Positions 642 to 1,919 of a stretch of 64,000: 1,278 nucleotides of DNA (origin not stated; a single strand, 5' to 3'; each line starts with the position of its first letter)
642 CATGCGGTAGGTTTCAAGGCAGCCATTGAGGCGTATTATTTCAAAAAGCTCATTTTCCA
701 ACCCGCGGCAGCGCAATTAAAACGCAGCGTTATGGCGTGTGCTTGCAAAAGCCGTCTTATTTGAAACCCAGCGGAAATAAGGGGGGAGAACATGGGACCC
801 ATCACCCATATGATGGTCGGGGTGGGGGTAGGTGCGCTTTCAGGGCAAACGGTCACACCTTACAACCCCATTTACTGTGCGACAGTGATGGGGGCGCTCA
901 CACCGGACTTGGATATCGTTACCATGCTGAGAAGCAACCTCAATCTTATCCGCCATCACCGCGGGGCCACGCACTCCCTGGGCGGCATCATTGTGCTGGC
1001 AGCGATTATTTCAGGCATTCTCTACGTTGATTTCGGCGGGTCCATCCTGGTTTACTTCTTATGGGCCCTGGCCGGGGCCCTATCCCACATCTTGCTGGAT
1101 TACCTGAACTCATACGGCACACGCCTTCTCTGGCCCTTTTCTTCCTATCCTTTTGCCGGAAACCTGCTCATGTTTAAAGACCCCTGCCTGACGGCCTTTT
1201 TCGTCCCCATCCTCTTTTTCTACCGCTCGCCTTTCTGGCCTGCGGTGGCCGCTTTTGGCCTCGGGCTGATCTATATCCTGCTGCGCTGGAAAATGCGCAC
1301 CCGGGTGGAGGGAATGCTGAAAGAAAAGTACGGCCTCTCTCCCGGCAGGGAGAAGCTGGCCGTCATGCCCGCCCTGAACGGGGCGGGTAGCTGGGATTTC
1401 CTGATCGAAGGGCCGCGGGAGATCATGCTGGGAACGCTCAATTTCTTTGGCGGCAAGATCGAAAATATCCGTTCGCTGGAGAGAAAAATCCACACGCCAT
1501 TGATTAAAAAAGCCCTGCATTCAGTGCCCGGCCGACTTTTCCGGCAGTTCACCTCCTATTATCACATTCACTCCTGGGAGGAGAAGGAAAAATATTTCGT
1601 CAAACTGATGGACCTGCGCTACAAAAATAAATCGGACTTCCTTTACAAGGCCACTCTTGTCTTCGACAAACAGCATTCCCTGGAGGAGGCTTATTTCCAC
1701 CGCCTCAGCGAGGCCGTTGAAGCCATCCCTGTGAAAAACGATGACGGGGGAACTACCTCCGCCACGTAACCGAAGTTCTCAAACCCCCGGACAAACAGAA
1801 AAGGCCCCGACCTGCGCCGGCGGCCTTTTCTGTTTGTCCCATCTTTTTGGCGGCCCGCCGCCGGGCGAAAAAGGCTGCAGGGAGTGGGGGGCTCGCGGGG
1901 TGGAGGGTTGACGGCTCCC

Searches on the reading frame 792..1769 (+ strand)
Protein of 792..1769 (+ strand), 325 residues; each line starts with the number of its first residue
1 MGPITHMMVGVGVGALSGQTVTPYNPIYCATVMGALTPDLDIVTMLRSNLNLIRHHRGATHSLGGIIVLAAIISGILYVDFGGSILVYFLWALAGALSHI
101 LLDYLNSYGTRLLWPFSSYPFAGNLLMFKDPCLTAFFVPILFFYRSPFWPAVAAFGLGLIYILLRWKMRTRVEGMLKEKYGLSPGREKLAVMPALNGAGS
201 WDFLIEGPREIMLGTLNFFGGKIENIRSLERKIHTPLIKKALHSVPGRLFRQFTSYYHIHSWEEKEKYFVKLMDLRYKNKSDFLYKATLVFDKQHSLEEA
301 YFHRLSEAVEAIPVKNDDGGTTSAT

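Call 29: find_encoding_contigs(protein=window:792-1769:+, flank=10000, max_places=6)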
Protein window:792-1769:+ (325 aa): 2 contigs read that carry it; 2 places shown.
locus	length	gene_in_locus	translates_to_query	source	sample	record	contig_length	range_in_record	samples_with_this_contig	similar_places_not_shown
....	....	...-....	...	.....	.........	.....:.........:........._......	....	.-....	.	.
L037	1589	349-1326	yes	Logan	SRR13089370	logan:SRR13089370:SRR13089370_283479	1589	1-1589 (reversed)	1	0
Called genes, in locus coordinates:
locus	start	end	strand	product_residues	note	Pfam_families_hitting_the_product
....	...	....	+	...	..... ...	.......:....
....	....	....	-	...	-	-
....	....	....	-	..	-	-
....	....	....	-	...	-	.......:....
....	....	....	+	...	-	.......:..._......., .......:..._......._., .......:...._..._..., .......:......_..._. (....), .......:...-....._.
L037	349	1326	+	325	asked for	PF04307:YdjM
